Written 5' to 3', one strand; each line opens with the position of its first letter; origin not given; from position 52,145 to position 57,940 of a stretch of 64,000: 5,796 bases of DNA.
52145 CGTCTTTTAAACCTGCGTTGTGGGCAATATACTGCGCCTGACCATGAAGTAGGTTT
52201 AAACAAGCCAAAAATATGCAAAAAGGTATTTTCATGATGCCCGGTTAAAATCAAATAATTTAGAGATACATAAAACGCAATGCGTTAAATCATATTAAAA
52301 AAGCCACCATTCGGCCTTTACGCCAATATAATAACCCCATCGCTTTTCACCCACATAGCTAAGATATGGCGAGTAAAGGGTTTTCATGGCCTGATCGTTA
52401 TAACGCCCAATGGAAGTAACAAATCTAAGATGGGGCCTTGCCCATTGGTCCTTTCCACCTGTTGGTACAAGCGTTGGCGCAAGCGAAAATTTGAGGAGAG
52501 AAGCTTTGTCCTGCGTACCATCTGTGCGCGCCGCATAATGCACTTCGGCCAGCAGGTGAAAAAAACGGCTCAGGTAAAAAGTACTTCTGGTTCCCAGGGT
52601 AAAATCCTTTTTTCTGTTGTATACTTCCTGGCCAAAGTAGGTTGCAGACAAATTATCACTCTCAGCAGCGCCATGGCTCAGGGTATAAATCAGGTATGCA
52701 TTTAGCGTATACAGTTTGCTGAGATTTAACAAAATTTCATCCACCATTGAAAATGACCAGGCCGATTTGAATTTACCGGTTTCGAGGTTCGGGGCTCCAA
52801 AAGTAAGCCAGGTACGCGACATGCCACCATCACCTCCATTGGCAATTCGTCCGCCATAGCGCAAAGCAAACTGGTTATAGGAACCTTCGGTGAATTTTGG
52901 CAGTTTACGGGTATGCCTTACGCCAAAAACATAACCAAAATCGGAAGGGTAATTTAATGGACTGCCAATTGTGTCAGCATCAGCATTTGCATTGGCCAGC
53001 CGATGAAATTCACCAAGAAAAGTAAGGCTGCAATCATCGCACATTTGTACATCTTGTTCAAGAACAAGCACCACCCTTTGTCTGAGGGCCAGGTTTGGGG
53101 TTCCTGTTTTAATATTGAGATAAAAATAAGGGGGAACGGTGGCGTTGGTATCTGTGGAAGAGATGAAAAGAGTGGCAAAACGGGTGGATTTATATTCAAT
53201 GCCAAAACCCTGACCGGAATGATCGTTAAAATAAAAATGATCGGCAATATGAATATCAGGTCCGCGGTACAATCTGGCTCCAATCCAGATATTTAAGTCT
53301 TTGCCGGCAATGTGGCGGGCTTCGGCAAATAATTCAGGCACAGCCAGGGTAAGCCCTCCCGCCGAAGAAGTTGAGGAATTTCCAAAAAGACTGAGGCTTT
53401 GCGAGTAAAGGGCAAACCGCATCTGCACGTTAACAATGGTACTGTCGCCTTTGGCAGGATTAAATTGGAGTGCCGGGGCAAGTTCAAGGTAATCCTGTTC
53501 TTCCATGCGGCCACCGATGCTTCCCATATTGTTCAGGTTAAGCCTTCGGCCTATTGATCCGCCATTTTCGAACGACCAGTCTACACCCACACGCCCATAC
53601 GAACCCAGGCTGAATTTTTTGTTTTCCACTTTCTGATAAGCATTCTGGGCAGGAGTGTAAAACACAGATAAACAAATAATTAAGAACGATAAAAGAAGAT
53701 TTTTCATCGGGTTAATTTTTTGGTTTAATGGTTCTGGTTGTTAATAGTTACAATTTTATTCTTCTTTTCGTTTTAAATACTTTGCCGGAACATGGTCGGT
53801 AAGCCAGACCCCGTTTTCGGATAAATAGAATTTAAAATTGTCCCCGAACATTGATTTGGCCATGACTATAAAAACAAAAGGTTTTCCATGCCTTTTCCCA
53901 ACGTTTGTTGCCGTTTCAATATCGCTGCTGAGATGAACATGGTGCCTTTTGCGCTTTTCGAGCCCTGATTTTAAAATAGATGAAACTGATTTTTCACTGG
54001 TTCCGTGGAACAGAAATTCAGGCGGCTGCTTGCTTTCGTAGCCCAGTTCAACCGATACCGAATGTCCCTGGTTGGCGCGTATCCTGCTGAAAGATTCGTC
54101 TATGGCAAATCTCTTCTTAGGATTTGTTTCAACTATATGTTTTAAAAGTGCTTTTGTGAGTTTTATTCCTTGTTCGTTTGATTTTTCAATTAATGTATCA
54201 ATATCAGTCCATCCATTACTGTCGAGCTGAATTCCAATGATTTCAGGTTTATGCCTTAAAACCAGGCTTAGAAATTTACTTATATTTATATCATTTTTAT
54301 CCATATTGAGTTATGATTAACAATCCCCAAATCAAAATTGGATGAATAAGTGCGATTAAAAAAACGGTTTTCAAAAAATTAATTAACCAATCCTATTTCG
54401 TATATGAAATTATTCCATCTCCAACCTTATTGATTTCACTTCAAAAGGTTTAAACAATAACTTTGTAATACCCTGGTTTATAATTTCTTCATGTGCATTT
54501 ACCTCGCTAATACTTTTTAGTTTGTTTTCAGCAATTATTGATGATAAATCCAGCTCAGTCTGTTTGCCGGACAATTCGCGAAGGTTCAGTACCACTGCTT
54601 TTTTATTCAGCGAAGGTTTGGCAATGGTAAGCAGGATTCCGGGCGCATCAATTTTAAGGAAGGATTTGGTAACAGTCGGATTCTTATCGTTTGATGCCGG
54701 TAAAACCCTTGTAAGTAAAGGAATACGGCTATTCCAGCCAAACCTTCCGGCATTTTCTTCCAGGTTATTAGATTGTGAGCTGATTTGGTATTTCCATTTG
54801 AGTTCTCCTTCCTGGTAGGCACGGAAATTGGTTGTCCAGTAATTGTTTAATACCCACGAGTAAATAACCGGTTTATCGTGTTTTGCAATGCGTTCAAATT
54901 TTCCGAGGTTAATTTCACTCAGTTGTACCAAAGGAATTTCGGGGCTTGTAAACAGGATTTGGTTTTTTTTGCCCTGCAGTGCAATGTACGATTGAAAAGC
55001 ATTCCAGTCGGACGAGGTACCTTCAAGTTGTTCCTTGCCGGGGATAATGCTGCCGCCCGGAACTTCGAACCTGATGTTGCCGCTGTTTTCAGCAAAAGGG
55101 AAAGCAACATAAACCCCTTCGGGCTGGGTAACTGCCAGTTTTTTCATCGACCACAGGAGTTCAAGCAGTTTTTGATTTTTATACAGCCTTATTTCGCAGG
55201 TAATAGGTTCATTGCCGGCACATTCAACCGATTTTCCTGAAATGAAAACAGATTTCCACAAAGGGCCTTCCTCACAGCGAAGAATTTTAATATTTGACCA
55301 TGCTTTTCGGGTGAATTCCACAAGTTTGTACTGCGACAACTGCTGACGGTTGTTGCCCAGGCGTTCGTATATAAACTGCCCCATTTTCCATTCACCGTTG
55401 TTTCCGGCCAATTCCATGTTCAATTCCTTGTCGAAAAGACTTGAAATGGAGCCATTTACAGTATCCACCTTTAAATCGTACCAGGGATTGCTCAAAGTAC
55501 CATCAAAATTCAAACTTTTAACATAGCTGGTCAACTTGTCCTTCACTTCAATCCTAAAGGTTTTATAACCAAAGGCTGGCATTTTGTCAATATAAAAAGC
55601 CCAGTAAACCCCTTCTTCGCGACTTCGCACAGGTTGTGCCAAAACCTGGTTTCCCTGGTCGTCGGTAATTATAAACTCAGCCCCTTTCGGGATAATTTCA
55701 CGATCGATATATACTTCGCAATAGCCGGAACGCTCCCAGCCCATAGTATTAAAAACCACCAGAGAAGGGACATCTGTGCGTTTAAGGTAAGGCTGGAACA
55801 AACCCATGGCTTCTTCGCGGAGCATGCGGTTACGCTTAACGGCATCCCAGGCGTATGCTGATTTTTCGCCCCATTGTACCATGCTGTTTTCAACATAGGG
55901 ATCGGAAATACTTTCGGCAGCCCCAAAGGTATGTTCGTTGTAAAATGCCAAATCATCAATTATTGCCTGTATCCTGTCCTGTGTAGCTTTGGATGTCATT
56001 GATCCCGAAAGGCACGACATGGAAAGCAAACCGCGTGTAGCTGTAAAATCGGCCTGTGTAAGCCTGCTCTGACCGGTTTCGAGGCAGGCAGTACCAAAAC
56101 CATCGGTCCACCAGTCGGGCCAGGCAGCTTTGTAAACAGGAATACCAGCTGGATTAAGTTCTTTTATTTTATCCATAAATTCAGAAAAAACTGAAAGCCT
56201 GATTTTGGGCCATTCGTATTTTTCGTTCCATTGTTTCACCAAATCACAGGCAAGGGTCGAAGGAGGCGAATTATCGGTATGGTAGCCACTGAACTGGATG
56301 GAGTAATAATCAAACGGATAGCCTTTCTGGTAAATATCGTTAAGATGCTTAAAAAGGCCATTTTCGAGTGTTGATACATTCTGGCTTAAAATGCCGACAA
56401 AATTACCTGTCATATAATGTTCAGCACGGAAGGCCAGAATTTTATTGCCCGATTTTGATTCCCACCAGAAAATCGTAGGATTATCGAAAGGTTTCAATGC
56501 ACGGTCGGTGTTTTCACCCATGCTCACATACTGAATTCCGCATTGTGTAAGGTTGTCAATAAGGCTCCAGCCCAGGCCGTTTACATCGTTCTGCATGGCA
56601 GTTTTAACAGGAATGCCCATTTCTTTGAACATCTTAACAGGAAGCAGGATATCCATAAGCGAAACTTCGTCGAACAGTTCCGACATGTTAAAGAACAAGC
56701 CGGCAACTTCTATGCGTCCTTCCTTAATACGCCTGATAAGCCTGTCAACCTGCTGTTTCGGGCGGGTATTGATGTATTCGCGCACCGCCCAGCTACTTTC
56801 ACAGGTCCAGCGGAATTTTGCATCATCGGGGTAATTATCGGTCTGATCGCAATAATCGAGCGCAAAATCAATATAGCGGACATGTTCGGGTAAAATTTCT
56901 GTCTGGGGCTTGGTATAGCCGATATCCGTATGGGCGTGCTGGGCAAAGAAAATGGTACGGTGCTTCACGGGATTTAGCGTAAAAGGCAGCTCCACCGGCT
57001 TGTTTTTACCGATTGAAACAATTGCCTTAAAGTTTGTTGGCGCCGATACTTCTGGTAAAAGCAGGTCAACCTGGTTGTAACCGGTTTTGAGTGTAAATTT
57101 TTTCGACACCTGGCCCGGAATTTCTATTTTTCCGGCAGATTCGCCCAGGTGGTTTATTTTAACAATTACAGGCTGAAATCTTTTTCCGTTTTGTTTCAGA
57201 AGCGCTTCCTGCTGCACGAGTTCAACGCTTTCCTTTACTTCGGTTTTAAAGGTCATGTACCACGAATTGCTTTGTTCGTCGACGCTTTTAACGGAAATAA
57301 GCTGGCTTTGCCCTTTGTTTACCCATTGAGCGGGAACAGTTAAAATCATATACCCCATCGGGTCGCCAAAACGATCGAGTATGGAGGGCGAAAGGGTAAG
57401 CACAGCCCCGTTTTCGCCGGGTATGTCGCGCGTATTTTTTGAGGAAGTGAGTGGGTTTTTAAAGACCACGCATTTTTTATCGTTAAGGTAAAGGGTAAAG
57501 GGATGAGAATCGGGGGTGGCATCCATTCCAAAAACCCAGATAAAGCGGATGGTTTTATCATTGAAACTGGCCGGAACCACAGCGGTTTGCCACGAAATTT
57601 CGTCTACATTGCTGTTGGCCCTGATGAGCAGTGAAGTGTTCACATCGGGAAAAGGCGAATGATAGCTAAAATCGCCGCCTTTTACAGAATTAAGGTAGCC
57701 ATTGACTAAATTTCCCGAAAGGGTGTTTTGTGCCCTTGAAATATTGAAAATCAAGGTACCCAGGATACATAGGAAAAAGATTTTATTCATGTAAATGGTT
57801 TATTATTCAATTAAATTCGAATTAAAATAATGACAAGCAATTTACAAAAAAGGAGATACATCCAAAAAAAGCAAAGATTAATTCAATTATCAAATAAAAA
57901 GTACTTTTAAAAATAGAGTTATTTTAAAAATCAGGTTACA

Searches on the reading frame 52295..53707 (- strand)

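Call 61: search_protein_families(library=pfam, proteins=[window:52295-53707:-], max_evalue=0.0001)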
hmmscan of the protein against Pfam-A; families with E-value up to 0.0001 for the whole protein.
window:52295-53707:- (470 aa): 1 family
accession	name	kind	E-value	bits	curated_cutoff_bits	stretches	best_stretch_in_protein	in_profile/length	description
PF02264.21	LamB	-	1.9e-56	193.1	25.1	1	37-468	4-378/378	LamB porin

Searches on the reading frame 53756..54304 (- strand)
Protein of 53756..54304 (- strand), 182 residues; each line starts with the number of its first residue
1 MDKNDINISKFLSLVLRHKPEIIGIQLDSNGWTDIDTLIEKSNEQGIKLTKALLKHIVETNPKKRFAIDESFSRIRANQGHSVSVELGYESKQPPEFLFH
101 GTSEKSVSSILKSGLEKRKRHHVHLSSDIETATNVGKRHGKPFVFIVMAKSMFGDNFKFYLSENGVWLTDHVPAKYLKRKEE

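Call 61: search_protein_families(library=pfam, proteins=[window:53756-54304:-], max_evalue=0.0001)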
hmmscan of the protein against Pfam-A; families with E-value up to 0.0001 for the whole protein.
window:53756-54304:- (182 aa): 1 family
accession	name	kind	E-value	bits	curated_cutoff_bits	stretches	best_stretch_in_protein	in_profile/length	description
PF01885.22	PTS_2-RNA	-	1e-50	172.7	26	1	4-170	2-176/177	RNA 2'-phosphotransferase, Tpt1 / KptA family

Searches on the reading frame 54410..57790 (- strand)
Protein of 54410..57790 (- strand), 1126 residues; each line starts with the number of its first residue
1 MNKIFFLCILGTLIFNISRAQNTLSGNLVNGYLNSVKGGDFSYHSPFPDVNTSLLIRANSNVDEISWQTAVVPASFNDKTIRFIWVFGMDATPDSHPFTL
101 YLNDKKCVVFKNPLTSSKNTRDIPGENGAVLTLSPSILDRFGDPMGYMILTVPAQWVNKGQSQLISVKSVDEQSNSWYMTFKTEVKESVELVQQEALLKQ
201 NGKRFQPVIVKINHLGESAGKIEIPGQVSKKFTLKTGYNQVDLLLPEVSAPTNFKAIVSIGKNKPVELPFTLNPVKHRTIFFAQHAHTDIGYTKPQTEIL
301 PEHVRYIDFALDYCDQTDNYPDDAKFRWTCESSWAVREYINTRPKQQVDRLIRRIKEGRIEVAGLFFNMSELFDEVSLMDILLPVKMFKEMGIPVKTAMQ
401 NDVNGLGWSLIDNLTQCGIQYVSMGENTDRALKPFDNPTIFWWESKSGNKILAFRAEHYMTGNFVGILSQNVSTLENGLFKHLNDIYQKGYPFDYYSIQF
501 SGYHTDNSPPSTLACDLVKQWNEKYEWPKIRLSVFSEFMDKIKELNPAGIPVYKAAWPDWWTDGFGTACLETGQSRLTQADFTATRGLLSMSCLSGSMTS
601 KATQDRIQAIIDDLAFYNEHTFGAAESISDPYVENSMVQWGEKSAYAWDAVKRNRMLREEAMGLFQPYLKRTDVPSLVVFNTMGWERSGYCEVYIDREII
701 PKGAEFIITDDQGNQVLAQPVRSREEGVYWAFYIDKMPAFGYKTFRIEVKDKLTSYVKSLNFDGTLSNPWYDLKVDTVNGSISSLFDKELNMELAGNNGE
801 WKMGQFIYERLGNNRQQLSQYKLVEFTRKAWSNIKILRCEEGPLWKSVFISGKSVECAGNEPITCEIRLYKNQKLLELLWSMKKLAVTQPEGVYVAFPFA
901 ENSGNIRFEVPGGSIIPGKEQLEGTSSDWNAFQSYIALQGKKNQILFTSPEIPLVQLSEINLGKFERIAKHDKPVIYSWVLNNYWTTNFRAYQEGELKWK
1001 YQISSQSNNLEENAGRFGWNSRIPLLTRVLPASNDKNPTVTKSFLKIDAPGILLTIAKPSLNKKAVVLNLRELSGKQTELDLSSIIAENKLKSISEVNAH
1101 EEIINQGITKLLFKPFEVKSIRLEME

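Call 63: search_protein_families(library=pfam, proteins=[window:54410-57790:-], max_evalue=0.0001)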
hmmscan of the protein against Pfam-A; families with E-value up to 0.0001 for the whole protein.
window:54410-57790:- (1126 aa): 2 families
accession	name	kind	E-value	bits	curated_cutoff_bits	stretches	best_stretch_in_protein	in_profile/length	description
PF01074.27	Glyco_hydro_38N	-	2.3e-27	96.6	25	1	279-544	1-257/270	Glycosyl hydrolases family 38 N-terminal domain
PF07748.19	Glyco_hydro_38C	-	1.4e-09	39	25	1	766-934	1-159/206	Glycosyl hydrolases family 38 C-terminal domain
